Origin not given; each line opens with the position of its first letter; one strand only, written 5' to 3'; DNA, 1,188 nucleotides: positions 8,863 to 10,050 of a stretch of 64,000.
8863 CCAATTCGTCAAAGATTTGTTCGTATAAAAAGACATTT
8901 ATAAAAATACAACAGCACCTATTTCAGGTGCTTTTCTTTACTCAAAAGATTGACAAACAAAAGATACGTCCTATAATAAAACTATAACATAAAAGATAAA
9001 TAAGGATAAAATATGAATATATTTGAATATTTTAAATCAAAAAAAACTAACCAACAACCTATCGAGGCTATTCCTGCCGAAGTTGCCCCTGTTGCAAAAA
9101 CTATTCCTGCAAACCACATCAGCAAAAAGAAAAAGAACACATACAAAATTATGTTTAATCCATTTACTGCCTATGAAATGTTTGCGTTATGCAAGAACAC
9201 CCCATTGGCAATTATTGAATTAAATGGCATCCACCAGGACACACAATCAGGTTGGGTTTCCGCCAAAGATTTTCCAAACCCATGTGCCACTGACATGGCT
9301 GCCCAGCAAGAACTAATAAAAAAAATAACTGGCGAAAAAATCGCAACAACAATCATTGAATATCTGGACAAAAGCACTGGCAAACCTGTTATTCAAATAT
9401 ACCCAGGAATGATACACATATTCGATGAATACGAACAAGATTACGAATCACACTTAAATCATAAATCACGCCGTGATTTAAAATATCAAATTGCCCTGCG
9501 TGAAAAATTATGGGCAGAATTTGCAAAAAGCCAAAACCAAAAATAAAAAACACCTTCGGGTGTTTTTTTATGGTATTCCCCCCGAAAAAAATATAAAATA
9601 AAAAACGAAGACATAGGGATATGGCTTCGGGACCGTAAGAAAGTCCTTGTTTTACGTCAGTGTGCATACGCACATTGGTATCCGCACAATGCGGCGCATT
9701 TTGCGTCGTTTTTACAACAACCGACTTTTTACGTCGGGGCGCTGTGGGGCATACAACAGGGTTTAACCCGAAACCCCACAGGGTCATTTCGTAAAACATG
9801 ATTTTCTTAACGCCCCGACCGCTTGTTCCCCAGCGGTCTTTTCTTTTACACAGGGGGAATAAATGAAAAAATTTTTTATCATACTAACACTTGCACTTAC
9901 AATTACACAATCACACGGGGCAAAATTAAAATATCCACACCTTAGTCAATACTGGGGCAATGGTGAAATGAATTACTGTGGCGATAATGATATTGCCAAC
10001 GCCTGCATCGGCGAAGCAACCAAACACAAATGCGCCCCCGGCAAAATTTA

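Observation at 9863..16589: Two secreted cysteine-rich proteins with EGF-like / CxC repeat modules flanking nth-ileS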

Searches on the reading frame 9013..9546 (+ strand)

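Call 3: search_protein_families(library=pfam, proteins=[window:9013-9546:+], max_evalue=1)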
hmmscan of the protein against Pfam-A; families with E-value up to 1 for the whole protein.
window:9013-9546:+ (177 aa): 0 families

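Call 4: search_protein_families(library=ncbifam, proteins=[window:9013-9546:+], max_evalue=1)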
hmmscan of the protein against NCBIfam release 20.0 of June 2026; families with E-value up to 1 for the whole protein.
window:9013-9546:+ (177 aa): 1 family
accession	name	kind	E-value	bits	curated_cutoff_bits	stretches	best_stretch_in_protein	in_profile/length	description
NF005511.0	PRK07121.1-4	equivalog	0.085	11.3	466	1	33-86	444-497/553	FAD-binding protein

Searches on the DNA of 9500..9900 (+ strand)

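Call 54: search_rna_families(source=window, start=9500, end=9900, threshold=evalue, max_evalue=10, show_alignments=2)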
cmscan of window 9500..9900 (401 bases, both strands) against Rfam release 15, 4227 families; matches with E-value up to 10: 17.
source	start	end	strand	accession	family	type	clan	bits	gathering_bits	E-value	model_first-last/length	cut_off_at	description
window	9733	9827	+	RF02221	sRNA-Xcc1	Gene; sRNA;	-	33.7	53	0.0003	1-87/87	no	sRNA-Xcc1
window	9504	9571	+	RF02074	STnc240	Gene; sRNA;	-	22.6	55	0.49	1-77/77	no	Enterobacterial sRNA STnc240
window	9547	9569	-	RF02084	STnc130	Gene; sRNA;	-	20.1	55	1.2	104-126/135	no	Enterobacteria sRNA STnc130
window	9539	9592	-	RF02064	STnc370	Gene; sRNA;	-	20.1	54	4.2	1-71/71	no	Enterobacterial sRNA STnc370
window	9537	9594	+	RF01742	lactis-plasmid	Gene; sRNA;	-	19.2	70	1.4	1-106/106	no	lactis-plasmid RNA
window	9542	9569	-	RF02054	STnc420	Gene; sRNA;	-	18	70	0.76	26-54/58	no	Salmonella enterica sRNA STnc420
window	9596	9676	+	RF00531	snoMe28S-Gm3113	Gene; snRNA; snoRNA; CD-box;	-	17.4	70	2.5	1-84/84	no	Small nucleolar RNA Me28S-Gm3113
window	9792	9892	-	RF00616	LhrC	Gene; sRNA;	CL00114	17.2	110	4.7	1-111/111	no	Listeria LhrC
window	9502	9577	+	RF02075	STnc230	Gene; sRNA;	-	16.3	50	10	1-83/83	no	Enterobacterial sRNA STnc230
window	9599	9677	+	RF01742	lactis-plasmid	Gene; sRNA;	-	15.9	70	7.8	1-106/106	no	lactis-plasmid RNA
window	9540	9610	-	RF01859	Phe_leader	Cis-reg; leader;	-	15.8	55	5.1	1-125/125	no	Phenylalanine leader peptide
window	9573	9667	-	RF02535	ODC_IRES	Cis-reg; IRES;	-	15.5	44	7.3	1-142/142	no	ODC internal ribosome entry site (IRES)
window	9506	9657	+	RF02053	STnc430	Gene; sRNA;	-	15.4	47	7.7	1-162/162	no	Enterobacterial sRNA STnc430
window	9523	9599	-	RF01770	rimP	Cis-reg; leader;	-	15.3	47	7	1-102/102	no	Gammaprotebacteria rimP leader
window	9705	9757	-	RF03606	mir-2071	Gene; miRNA;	-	15.1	100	1.7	1-74/74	no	mir-2071 microRNA precursor family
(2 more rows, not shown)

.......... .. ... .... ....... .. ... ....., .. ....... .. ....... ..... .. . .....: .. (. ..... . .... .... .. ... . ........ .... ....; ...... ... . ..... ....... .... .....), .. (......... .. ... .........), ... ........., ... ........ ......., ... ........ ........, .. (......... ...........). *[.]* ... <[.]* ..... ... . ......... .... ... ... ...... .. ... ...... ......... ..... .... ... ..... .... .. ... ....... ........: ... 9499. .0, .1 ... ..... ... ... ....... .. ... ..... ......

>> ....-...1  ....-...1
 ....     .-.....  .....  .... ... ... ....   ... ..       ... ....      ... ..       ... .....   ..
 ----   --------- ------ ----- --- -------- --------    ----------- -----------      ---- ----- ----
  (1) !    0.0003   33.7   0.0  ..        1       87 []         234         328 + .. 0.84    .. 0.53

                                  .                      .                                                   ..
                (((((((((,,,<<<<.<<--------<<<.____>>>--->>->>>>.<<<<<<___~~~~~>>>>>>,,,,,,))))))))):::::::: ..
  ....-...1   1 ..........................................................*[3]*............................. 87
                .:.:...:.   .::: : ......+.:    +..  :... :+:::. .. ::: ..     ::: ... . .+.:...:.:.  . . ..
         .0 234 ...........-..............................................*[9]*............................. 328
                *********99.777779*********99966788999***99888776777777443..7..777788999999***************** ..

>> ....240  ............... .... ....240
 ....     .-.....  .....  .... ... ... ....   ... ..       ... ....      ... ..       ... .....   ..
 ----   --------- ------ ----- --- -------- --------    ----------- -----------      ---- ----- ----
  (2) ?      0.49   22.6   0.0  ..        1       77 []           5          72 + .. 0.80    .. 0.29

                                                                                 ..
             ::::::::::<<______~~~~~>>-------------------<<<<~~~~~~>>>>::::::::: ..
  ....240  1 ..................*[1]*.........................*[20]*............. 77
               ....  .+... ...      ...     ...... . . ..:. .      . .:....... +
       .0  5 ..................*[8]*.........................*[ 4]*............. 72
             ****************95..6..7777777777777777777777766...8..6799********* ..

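Call 91: search_dna_similar(query=window:9570-9862:+, collection=phages, mode=distant, max_rows=10)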
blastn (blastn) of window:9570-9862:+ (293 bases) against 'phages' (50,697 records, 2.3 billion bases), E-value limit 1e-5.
No match.

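Call 92: search_dna_similar(query=window:9570-9862:+, collection=plasmids, mode=distant, max_rows=10)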
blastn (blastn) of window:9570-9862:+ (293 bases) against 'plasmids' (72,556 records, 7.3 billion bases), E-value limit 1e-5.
No match.
